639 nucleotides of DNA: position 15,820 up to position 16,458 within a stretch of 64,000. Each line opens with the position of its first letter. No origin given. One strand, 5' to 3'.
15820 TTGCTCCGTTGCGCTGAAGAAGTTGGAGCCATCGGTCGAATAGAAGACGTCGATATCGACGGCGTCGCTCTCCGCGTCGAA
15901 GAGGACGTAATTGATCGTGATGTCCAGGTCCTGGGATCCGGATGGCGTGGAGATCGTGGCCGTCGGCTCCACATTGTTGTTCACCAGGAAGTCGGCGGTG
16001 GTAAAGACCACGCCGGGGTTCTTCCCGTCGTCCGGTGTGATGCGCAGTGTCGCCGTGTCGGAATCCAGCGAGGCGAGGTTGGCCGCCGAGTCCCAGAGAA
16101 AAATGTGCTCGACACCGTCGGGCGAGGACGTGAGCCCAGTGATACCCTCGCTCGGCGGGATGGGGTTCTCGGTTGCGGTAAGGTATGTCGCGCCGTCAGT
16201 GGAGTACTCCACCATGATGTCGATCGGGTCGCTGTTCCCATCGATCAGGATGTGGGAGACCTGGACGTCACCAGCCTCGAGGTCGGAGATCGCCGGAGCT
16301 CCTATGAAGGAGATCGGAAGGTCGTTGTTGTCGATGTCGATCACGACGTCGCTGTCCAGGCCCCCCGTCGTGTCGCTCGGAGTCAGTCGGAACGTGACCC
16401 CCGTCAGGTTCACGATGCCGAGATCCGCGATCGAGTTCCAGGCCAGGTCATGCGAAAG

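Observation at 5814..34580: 29-kb co-directional envelope supercluster: MCE/Mla-type transporter and TPR lipoprotein followed by two giant repeat proteins, an NHL lipoprotein and a Cys-rich secreted protein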

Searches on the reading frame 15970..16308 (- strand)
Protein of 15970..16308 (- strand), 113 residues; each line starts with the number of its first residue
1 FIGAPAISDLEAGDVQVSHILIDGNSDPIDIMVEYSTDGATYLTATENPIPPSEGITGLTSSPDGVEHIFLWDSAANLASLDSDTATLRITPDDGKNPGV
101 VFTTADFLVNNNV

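Call 28: find_homologous_proteins(query=A3, max_evalue=0.00001)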
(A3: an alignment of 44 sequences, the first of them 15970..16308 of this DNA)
Query A3 (44 sequences) (113 aa, profile of the alignment): 1 proteins with E <= 0.00001 among 923 candidates.
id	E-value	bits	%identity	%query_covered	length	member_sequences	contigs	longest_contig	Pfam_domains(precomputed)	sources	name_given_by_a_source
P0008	2.3e-13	68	49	52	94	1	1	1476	-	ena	-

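Call 31: find_encoding_contigs(protein=P0008, flank=10000)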
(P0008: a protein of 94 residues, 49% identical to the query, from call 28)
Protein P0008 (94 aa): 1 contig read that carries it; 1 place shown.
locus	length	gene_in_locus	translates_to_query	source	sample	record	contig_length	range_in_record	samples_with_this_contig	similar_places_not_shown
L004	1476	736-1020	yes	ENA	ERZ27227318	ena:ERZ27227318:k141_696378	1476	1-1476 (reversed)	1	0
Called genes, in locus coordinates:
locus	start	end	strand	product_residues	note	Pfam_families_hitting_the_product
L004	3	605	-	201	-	?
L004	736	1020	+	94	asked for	-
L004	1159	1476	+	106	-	?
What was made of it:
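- Tried and rejected: The word-indexed protein search with the domain alignment found one 94-aa fragment only (calls 28, 31).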

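Call 36: predict_structure(alignment_id=A3)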
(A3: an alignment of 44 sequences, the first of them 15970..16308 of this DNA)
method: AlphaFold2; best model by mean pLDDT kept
length: 113 residues; sequences in the alignment: 44
mean_pLDDT: 93.5   pTM: 0.85
mean pLDDT of the five models: 93.5, 93.0, 92.9, 92.4, 92.1
residues with pLDDT >= 90: 98; 70-90: 11; 50-70: 4; < 50: 0
segments of 3 or more residues with pLDDT < 50: none
pLDDT, mean of each block of 10 residues (from residue 1): 76 94 96 97 97 97 97 95 94 95 94 83
secondary structure, 60 per line:
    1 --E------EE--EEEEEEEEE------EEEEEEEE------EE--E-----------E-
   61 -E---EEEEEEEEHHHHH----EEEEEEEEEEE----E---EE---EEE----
elements in order: E14-22 E29-36 E66-73 H74-78 E83-93 E107-109

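Call 38: fold_search(model_id=the predicted structure, library=pdb)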
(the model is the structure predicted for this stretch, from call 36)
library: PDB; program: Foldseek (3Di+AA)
matches with E <= 10: 1923; with E <= 0.001: 0
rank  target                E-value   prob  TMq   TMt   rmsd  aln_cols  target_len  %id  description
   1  9fw9_C                1.7e-03  1.00  0.51  0.33   5.7       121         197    8  Cryo-EM structure of the type 1 pilus assembly platform as part of the FimA-bound chaperone-usher pilus complex (FimDH (released 2025-06-04)
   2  7mlh_B                2.2e-03  1.00  0.56  0.50   5.7       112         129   12  Crystal structure of human IgE (2F10) in complex with Der p 2.0103 (released 2022-05-04)
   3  1ktj_A                3.1e-03  1.00  0.57  0.51   5.6       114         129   10  X-ray Structure Of Der P 2, The Major House Dust Mite Allergen (released 2002-05-15)
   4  6fqa_C                9.5e-03  0.98  0.48  0.28   6.1       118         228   15  Crystal structure of the CsuC-CsuA/B chaperone-subunit preassembly complex of the archaic chaperone-usher Csu pili of  (released 2018-09-26)
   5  9u74_H                1.0e-02  0.99  0.48  0.46   6.7       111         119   16  Respiratory Syncytial Virus pre-F trimer bound by neutralizing antibody PR306007 (released 2025-11-12)
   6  7ey5_B                1.1e-02  0.97  0.46  0.44   5.5       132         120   14  Local CryoEM structure of the SARS-CoV-2 S6PV2 in complex with BD-771 Fab and BD-821 Fab (released 2021-09-08)
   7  9osr_H                1.6e-02  0.98  0.48  0.45   6.9       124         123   13  Structure of Fab HB420 in complex with influenza H3N2 A/Moscow/10/1999 neuraminidase (released 2025-10-01)
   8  9fxb_C                1.7e-02  0.98  0.48  0.31   6.3       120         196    7  Cryo-EM structure of the type 1 pilus assembly platform as part of the FimI-bound chaperone-usher pilus complex (FimDH (released 2025-06-04)
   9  7q9m_E                1.9e-02  0.96  0.46  0.44   7.0       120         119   12  Beta-53 fab in complex with SARS-CoV-2 beta-Spike glycoprotein (released 2021-12-15)
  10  9piv_H                2.0e-02  0.96  0.47  0.43   7.0       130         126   10  HIV-1 bnAb 9-71 in complex with BG505 MD39 SOSIP and RM19R (released 2026-03-04)
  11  7lok_J                2.0e-02  0.94  0.45  0.47   6.0       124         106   10  Structure of CD4 mimetic M48U1 in complex with BG505 SOSIP.664 HIV-1 Env trimer and 17b Fab (released 2021-04-14)
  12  4dn3_H                2.1e-02  0.98  0.49  0.30   6.8       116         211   18  Crystal structure of anti-mcp-1 antibody cnto888 (released 2012-10-03)
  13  9kep_D                2.1e-02  0.97  0.47  0.44   6.7       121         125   16  RABV-G-PHD-FD/NM57-scFv (released 2025-04-23)
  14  6i8s_E                2.1e-02  0.96  0.46  0.28   6.9       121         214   15  Discovery and characterisation of an antibody that selectively modulates the inhibitory activity of plasminogen activa (released 2019-02-13)
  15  6fqa_A                2.2e-02  0.96  0.48  0.28   6.1       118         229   14  Crystal structure of the CsuC-CsuA/B chaperone-subunit preassembly complex of the archaic chaperone-usher Csu pili of  (released 2018-09-26)
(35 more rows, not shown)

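Call 52: search_protein_representatives(alignment_id=A3)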
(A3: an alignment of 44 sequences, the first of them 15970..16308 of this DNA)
Query: 44 sequences, 115 profile positions. Proteins with E-value up to 0.001 (for the whole library): 4200; up to 1e-10: 2147; up to 1e-30: 633. The best 150 are listed.
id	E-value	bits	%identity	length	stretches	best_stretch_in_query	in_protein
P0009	0.0e+00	2845.6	-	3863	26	1-113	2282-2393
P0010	0.0e+00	1727.1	-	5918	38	1-114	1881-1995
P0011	0.0e+00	1558.8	-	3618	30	9-114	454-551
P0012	0.0e+00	1259.7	-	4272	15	1-114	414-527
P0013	0.0e+00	1217.8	-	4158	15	2-115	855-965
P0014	0.0e+00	1212.5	-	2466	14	1-114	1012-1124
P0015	0.0e+00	1164.4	-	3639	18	1-114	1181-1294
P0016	0.0e+00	1157.9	-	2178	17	1-113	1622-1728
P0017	0.0e+00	1057.5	-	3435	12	1-114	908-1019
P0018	0.0e+00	1031.2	-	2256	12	1-114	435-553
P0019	0.0e+00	1019.9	-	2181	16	1-114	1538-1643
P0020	0.0e+00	1018.0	-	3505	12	1-114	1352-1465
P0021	6.8e-283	934.8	-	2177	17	1-114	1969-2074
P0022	2.4e-277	916.9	-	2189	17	1-114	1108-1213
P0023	6.0e-273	902.7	-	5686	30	1-114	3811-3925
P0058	3.5e-140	474.8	-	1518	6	1-114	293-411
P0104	3.8e-95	329.6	-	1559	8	1-114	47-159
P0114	4.1e-91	316.6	-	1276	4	6-105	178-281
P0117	6.5e-90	312.8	-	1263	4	3-113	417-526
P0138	1.6e-83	292.2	-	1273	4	10-112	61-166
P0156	3.1e-80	281.6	-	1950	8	3-105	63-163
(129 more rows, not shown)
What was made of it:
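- The giant family has thousands of representatives (call 52).
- Tried and rejected: The exhaustive HMM search was needed instead (call 52).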

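Call 53: find_encoding_contigs(protein=P0010, flank=10000)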
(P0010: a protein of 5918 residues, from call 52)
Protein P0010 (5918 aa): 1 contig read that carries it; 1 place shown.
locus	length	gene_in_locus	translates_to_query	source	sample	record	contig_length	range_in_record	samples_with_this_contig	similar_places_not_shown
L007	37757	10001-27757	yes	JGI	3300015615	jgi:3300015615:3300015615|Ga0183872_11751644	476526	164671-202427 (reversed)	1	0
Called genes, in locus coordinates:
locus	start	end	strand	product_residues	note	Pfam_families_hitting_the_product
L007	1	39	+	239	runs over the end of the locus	PF00111:Fer2, PF13510:Fer2_4, PF10588:NADH-G_4Fe-4S_3, PF13459:Fer4_15, PF22117:Fer4_Nqo3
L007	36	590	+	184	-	PF01058:Oxidored_q6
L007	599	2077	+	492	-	PF27537:HoxH, PF00374:NiFeSe_Hases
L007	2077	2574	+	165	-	-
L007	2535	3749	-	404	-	PF00070:Pyr_redox (faint), PF00890:FAD_binding_2 (faint), PF01494:FAD_binding_3, PF03486:HI0933_like (faint), PF07992:Pyr_redox_2 (faint), PF01266:DAO (weak)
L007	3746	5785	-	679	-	PF02629:CoA_binding, PF13380:CoA_binding_2, PF13607:Succ_CoA_lig, PF19045:Ligase_CoA_2 (weak), PF13549:ATP-grasp_5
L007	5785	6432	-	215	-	PF01613:Flavin_Reduct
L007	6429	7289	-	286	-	PF01557:FAA_hydrolase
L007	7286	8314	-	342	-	PF02311:AraC_binding (faint), PF07883:Cupin_2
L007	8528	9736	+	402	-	-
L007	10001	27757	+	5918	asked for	PF01839:FG-GAP (faint), PF13517:FG-GAP_3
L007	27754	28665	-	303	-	PF02634:FdhD-NarQ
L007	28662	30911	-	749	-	PF00384:Molybdopterin, PF01568:Molydop_binding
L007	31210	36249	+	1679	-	PF02369:Big_1 (faint), PF11974:bMG3, PF01835:MG2, PF07703:A2M_BRD (weak), PF00207:A2M, PF17973:bMG10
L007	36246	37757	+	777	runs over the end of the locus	PF00912:Transgly, PF00905:Transpeptidase, PF06832:BiPBP_C (weak)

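Call 55: find_encoding_contigs(protein=P0018, flank=10000)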
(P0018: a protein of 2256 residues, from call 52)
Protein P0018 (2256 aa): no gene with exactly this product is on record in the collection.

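Call 56: find_encoding_contigs(protein=P0014, flank=10000)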
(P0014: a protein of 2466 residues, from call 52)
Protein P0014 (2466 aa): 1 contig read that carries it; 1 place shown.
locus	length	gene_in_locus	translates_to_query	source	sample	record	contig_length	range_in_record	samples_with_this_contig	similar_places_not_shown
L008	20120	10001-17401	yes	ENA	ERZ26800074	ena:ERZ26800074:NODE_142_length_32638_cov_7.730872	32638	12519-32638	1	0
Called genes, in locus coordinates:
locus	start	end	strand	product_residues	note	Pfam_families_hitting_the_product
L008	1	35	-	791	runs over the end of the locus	PF04151:PPC (faint)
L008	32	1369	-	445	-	PF07394:DUF1501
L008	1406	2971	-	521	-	PF07583:PSCyt2, PF07587:PSD1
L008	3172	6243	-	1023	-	PF00873:ACR_tran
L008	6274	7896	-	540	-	PF25917:BSH_RND (weak), PF25973:BSH_CzcB, PF25893:HH_CzcB, PF25954:Beta-barrel_RND_2, PF25967:RND-MFP_C (faint), PF25975:CzcB_C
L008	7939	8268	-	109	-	PF12802:MarR_2 (weak), PF01022:HTH_5, PF12840:HTH_20, PF09339:HTH_IclR (weak)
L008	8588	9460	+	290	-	PF04055:Radical_SAM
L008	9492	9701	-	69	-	-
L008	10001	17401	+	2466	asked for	PF21471:Reelin_subrepeat-B (faint), PF01436:NHL (faint)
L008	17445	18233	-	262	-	-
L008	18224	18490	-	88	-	-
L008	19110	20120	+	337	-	?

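Call 57: find_encoding_contigs(protein=P0058, flank=10000)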
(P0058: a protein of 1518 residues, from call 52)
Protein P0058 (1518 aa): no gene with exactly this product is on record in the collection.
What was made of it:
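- The closest ones (44-49%) could not be fetched (calls 55, 57).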

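Call 58: find_encoding_contigs(protein=P0117, flank=10000)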
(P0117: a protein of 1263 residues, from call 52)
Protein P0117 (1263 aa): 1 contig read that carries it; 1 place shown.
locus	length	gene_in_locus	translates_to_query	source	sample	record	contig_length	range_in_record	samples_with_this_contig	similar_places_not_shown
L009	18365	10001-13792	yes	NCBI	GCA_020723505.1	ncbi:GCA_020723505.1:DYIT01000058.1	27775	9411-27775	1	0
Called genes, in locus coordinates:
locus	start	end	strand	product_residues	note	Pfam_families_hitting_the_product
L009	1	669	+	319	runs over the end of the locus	PF00069:Pkinase, PF03109:ABC1 (faint), PF07714:PK_Tyr_Ser-Thr, PF01636:APH (faint)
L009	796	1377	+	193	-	-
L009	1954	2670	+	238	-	-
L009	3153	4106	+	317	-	-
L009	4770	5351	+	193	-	-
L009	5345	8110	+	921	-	PF00069:Pkinase, PF07714:PK_Tyr_Ser-Thr, PF13428:TPR_14 (faint), PF07719:TPR_2 (faint), PF03781:FGE-sulfatase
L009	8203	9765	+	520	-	PF00656:Peptidase_C14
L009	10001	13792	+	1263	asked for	PF21471:Reelin_subrepeat-B (faint), PF01436:NHL (faint), PF25021:TEN_NHL (weak)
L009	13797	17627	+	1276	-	PF01436:NHL (weak), PF25021:TEN_NHL (faint), PF01436:NHL (weak)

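Call 63: list_cluster_members(proteins=[P0018, P0058, P0014, P0004, P0003])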
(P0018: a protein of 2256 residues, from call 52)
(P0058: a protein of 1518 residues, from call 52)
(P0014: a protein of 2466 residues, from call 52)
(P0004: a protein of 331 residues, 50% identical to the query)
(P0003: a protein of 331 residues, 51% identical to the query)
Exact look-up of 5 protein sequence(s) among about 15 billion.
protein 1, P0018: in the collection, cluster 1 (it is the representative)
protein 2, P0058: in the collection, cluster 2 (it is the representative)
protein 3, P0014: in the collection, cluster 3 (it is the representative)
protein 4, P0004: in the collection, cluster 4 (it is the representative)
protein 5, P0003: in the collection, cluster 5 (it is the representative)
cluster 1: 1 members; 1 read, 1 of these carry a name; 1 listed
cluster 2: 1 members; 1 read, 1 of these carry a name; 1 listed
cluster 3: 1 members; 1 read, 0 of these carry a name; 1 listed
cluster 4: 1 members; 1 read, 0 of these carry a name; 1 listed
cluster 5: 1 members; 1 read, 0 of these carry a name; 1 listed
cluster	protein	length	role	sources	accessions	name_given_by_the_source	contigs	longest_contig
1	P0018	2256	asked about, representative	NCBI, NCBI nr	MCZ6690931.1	MAG: NHL repeat-containing protein [Planctomycetota bacterium] | NHL repeat-containing protein [Planctomycetota bacterium]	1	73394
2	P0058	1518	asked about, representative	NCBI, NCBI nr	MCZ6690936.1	MAG: NHL repeat-containing protein [Planctomycetota bacterium] | NHL repeat-containing protein [Planctomycetota bacterium]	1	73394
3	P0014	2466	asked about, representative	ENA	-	-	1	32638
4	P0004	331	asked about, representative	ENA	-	-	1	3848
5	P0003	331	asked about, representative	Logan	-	-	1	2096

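Call 64: list_cluster_members(proteins=[P0011, P0012, P0013, P0015, P0016, P0017, P0104, P0156, P0138, P0114])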
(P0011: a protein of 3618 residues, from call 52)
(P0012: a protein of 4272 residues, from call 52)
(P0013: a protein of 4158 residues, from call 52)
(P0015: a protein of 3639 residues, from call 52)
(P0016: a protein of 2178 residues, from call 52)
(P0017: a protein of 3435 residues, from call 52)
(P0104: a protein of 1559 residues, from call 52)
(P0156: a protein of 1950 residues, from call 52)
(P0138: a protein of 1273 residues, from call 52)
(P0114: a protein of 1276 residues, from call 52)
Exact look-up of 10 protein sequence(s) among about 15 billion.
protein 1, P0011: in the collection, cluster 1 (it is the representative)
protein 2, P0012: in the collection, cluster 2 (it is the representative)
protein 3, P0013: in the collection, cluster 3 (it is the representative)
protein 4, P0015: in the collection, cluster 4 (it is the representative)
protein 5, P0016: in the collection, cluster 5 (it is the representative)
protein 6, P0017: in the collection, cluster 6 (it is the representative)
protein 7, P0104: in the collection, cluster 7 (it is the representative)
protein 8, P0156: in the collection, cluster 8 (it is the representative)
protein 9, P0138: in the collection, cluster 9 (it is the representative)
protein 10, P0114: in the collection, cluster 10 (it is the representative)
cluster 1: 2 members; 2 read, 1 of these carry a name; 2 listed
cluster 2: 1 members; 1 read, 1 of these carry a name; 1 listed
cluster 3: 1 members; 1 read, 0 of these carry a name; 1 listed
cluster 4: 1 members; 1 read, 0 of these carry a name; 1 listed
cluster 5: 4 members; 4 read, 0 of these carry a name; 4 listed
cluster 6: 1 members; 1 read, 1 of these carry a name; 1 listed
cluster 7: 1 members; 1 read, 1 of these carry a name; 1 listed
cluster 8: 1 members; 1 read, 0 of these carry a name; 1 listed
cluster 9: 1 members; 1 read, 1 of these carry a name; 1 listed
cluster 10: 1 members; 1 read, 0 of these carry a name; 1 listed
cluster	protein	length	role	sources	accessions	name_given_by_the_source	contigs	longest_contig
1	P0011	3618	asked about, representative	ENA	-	-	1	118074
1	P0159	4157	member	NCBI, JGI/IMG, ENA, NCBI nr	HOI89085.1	MAG TPA: hypothetical protein PLK28_01080 [Candidatus Rifleibacterium sp.] | hypothetical protein [Candidatus Rifleibacterium sp.]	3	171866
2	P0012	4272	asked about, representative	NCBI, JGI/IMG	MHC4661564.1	MAG: Kelch repeat-containing protein [Planctomycetota bacterium] | hypothetical protein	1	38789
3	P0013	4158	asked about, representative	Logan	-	-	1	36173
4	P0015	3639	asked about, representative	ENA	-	-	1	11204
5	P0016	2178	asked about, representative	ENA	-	-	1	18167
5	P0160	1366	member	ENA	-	-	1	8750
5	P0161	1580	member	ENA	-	-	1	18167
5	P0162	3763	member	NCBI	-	-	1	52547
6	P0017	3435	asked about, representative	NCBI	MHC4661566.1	MAG: hypothetical protein ACYS8W_07745, partial [Planctomycetota bacterium]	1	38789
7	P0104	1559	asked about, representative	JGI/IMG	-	hypothetical protein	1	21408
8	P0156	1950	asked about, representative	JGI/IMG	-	-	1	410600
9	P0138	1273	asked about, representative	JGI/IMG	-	sugar lactone lactonase YvrE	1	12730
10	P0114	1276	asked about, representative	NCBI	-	-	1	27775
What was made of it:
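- The domain family is large and spread over several lineages: 4,200 representatives with E<=1e-3, many of them giants, with names from Planctomycetota and Candidatus Rifleibacterium (calls 52, 63, 64).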

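Call 65: find_encoding_contigs(protein=P0012, flank=10000)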
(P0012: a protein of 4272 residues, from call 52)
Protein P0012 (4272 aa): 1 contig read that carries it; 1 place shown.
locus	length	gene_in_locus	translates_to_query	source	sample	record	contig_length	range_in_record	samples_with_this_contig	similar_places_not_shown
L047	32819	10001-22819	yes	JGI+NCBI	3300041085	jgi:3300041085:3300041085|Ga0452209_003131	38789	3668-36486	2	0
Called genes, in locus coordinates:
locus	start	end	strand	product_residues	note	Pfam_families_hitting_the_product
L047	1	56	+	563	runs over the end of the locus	PF00005:ABC_tran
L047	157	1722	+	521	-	PF16697:Yop-YscD_cpl, PF00498:FHA, PF01590:GAF, PF13185:GAF_2, PF13492:GAF_3, PF13487:HD_5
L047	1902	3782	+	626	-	PF01966:HD, PF01590:GAF, PF13185:GAF_2, PF13492:GAF_3 (weak), PF13487:HD_5, PF01966:HD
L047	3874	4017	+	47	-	-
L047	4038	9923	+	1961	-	PF00069:Pkinase, PF07714:PK_Tyr_Ser-Thr, PF03109:ABC1 (weak), PF28028:Amuc_1100 (weak), PF03781:FGE-sulfatase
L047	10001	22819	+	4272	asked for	PF13415:Beta-prop_FBX42, PF24681:Kelch_KLHDC2_KLHL20_DRC7, PF24981:Beta-prop_ATRN-LZTR1, PF24681:Kelch_KLHDC2_KLHL20_DRC7, PF13415:Beta-prop_FBX42, PF24681:Kelch_KLHDC2_KLHL20_DRC7, PF24981:Beta-prop_ATRN-LZTR1, PF24681:Kelch_KLHDC2_KLHL20_DRC7, +6 more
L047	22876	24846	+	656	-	-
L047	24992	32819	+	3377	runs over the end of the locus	?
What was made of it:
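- Tandem paralog pairs also occur in L009 and L047, and the two MCZ proteins lie five accession numbers apart on one contig (calls 58, 63, 64, 65).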
